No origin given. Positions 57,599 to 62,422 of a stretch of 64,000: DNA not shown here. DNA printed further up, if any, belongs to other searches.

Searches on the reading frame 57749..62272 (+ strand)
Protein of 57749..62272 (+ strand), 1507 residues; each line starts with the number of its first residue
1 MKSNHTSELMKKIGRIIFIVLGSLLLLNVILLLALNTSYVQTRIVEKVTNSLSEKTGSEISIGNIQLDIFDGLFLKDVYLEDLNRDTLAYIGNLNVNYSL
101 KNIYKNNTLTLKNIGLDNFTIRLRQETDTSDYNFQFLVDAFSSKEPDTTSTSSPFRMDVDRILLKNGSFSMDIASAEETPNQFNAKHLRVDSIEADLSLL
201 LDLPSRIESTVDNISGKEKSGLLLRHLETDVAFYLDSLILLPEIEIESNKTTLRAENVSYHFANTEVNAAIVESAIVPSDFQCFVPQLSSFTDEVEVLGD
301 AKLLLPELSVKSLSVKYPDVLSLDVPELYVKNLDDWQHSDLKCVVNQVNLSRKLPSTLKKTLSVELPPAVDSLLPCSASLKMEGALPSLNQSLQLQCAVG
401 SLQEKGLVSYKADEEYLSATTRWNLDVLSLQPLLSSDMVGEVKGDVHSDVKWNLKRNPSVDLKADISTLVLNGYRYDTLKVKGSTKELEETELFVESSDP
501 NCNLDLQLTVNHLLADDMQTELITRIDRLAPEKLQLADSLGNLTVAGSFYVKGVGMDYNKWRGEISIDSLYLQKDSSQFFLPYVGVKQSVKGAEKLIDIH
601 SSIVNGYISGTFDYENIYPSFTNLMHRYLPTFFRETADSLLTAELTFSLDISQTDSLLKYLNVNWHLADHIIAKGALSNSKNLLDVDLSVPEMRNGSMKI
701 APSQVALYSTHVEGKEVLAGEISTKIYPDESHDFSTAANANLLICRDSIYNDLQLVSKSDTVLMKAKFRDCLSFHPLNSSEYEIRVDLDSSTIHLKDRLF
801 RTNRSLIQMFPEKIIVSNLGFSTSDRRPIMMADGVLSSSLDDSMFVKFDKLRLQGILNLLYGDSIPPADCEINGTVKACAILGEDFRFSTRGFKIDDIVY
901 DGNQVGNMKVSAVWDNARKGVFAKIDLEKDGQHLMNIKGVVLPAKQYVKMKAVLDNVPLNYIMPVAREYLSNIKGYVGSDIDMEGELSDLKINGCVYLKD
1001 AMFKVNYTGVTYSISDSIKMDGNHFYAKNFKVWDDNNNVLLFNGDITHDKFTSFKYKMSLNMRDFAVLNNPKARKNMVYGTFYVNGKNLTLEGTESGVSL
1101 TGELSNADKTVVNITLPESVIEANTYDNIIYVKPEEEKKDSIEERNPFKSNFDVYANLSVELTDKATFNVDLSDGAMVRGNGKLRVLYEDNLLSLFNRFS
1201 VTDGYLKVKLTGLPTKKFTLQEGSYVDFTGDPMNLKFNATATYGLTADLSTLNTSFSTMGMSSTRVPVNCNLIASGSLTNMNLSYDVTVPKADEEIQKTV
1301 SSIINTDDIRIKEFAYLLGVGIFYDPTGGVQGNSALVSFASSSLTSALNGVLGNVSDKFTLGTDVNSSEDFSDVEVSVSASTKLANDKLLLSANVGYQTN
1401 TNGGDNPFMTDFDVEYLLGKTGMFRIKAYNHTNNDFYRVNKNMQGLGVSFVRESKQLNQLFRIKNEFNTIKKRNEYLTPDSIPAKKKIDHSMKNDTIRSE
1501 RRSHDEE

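Call 62: search_protein_families(library=pfam, proteins=[window:57749-62272:+], max_evalue=0.0001)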
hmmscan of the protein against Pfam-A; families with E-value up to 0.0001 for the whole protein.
window:57749-62272:+ (1507 aa): 3 families
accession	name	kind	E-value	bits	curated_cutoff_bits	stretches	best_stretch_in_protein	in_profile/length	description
PF04357.19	TamB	-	4.1e-36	125.5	22.4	1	1034-1450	7-377/381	TamB, inner membrane protein subunit of TAM complex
PF05359.17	DUF748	-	9.9e-16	57.4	50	1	1-203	1-190/1037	Domain of Unknown Function (DUF748)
PF05170.20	AsmA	-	1.1e-08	34.8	29.8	1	10-175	1-175/607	AsmA family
